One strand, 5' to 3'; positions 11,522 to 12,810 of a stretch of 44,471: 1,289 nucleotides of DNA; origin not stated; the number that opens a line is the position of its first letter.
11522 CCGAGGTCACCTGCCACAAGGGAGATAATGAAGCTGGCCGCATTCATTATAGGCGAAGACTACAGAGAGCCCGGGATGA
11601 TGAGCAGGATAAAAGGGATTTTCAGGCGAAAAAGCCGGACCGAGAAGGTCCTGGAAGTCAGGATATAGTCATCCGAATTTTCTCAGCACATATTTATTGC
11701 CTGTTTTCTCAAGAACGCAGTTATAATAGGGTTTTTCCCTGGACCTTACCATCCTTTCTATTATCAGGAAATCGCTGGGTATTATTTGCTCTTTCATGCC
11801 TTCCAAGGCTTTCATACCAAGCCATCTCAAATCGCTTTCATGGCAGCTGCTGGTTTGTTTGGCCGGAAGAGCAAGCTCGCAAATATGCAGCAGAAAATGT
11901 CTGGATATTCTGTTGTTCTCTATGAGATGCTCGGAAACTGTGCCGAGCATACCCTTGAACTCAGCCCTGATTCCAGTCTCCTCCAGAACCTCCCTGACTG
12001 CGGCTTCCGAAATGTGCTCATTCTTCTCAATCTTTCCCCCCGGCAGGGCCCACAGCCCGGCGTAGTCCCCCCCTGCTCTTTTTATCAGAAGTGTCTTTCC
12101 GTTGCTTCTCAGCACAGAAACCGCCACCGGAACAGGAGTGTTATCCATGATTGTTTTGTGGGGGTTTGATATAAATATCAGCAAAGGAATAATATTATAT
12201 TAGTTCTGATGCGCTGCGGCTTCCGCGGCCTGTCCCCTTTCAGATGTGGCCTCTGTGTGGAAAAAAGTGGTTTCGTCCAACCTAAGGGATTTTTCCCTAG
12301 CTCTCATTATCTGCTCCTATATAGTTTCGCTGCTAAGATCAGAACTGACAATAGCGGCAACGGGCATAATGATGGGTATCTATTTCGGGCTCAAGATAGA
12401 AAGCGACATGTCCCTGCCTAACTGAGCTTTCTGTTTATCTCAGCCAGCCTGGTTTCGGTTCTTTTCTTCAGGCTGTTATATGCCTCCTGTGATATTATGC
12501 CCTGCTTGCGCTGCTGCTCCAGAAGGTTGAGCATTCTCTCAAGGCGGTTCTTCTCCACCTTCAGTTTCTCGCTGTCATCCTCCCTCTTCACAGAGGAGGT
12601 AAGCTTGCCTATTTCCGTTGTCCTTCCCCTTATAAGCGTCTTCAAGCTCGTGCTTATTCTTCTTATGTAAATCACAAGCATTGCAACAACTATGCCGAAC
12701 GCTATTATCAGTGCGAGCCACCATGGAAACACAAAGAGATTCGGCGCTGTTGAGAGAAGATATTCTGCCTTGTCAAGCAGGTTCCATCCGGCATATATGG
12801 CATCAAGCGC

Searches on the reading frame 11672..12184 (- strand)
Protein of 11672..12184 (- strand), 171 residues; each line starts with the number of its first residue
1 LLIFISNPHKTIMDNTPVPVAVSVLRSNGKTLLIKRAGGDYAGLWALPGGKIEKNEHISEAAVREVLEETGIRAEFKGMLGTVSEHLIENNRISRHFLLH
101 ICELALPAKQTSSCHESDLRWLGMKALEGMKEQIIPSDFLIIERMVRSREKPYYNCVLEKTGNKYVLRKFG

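Call 10: search_protein_families(library=pfam, proteins=[window:11672-12184:-], max_evalue=0.01)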
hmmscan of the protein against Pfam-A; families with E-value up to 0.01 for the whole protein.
window:11672-12184:- (171 aa): 2 families
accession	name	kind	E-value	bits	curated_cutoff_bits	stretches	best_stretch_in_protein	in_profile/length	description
PF00293.34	NUDIX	-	5e-20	72.3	21.1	1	20-133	4-122/134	NUDIX domain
PF14815.12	NUDIX_4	-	1.1e-08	35.3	35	1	22-128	2-99/113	NUDIX domain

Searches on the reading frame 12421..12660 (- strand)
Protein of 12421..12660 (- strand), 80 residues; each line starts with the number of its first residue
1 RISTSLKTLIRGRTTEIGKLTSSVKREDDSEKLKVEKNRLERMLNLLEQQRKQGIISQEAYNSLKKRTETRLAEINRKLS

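Call 92: search_protein_families(library=pfam, proteins=[window:12421-12660:-], max_evalue=10)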
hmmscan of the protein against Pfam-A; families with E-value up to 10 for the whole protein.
window:12421-12660:- (80 aa): 5 families
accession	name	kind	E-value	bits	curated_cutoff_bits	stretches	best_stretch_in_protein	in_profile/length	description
PF22888.1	FIMAH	-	7.4e-05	23.7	24.8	1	38-70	46-78/81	FIMAH domain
PF09851.14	SHOCT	-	0.0094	16.1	27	1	44-67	3-26/28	Short C-terminal domain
PF07093.16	SGT1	-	0.039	12.9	30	1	2-79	371-447/587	SGT1 protein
PF05120.17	GvpG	-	0.11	13.2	30.6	1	37-73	30-66/67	Gas vesicle protein G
PF12805.13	FUSC-like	-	0.28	10.6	22.1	1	6-79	211-284/284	FUSC-like inner membrane protein yccS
